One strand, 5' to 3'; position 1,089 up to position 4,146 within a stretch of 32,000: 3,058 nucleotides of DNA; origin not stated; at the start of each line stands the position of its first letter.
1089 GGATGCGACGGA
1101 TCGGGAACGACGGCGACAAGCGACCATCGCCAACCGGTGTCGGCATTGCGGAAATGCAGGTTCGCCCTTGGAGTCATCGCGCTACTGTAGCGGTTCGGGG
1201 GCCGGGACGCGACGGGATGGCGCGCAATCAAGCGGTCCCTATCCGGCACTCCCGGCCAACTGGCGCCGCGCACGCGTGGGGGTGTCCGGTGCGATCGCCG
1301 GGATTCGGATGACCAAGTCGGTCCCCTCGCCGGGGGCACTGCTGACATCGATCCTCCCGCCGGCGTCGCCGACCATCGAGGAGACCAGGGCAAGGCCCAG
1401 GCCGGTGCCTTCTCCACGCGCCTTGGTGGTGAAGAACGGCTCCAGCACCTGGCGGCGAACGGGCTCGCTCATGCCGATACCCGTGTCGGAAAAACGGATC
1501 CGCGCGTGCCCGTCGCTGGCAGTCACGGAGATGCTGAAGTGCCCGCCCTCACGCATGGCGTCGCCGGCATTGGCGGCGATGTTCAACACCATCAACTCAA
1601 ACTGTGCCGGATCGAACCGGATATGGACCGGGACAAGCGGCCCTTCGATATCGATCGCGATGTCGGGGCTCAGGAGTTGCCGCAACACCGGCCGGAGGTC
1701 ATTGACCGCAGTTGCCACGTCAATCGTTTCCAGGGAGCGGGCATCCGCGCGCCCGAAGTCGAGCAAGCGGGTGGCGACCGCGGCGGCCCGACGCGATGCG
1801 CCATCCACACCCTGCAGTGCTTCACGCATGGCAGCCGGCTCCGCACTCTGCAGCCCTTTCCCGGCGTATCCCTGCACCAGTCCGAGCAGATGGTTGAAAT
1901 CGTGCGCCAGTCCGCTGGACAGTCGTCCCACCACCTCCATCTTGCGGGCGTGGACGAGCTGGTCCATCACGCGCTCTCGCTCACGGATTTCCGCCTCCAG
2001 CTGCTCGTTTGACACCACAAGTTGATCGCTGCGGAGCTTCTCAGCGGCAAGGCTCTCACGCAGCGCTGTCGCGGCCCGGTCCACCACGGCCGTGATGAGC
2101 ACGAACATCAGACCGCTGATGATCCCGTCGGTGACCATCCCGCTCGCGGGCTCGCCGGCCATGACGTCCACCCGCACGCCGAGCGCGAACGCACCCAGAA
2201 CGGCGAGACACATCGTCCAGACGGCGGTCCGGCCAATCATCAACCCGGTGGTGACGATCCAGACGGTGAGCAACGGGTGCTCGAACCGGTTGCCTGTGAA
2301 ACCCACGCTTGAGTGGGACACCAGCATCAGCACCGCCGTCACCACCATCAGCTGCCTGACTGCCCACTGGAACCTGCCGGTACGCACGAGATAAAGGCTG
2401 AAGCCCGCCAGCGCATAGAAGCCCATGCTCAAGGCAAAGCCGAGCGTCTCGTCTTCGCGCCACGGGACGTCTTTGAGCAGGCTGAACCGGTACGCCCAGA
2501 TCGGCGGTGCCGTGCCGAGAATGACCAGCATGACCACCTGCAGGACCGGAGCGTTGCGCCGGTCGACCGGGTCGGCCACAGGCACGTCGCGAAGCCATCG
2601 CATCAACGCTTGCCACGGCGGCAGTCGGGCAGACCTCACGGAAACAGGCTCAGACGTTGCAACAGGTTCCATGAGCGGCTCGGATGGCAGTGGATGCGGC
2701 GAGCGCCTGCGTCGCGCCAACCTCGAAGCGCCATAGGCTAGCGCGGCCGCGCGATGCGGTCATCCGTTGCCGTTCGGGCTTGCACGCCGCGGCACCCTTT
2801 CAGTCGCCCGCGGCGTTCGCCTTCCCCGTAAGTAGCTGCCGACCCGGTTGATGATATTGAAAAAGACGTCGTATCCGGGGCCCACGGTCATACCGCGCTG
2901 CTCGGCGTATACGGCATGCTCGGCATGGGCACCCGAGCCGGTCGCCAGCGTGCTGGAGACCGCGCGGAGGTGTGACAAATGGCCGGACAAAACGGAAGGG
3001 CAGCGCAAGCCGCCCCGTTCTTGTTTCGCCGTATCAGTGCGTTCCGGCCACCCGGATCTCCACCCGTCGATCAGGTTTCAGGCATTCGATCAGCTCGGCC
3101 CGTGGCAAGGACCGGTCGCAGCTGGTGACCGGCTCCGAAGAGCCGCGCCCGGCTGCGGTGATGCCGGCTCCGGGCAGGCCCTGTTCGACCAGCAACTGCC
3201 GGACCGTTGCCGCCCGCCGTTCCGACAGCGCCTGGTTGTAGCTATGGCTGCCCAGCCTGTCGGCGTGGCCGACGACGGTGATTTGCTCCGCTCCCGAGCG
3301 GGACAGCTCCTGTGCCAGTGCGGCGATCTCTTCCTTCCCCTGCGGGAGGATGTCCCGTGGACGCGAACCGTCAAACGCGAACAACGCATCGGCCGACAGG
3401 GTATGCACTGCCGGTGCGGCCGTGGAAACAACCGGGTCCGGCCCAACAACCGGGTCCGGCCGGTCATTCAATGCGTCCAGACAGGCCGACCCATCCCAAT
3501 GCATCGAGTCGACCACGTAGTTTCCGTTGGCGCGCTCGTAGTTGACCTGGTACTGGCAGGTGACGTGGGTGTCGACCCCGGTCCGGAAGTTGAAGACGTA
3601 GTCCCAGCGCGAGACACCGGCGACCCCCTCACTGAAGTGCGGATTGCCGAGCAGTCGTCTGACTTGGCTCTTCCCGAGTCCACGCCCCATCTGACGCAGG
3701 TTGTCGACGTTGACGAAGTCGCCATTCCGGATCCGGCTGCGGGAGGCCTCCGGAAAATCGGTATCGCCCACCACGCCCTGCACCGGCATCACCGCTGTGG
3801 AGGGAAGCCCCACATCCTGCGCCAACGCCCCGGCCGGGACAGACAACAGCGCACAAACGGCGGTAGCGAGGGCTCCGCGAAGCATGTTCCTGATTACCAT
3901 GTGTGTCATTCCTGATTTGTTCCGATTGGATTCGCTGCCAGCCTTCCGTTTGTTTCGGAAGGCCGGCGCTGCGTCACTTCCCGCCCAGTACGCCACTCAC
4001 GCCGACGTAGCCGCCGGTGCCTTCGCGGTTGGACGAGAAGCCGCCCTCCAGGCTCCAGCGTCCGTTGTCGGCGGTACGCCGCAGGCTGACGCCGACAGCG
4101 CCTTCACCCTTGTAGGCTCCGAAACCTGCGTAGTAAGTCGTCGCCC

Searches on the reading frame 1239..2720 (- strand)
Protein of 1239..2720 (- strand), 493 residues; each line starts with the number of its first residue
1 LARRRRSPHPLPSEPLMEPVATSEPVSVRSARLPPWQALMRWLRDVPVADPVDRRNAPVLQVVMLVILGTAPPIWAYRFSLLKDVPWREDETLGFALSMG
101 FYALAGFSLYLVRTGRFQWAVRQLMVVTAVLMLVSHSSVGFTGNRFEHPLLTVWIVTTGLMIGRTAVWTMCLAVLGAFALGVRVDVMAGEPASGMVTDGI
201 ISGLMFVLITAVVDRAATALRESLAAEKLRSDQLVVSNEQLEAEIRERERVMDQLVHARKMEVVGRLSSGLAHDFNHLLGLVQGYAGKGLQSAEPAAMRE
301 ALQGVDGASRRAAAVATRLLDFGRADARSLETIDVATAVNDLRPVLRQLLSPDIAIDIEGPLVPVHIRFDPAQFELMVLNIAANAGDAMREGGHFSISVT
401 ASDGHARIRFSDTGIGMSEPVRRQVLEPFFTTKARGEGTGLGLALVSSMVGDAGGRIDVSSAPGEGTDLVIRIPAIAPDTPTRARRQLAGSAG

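Call 70: search_protein_families(library=pfam, proteins=[window:1239-2720:-], max_evalue=0.00001)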
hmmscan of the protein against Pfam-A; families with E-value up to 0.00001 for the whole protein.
window:1239-2720:- (493 aa): 1 family
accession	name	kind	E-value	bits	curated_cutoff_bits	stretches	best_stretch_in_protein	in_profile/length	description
PF02518.31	HATPase_c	-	1.3e-20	74.3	26.4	1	370-475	2-109/111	Histidine kinase-, DNA gyrase B-, and HSP90-like ATPase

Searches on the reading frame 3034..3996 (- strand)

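Call 70: search_protein_families(library=pfam, proteins=[window:3034-3996:-], max_evalue=0.00001)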
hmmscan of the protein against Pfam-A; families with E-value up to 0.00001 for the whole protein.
window:3034-3996:- (320 aa): 2 families
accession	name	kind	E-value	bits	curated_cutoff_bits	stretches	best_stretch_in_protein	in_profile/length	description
PF00691.25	OmpA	-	3.6e-17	62.9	27.2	1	215-294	8-89/98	OmpA family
PF04355.18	BamE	-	1.4e-13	50.9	23.2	1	92-155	1-63/71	Outer membrane protein assembly factor BamE domain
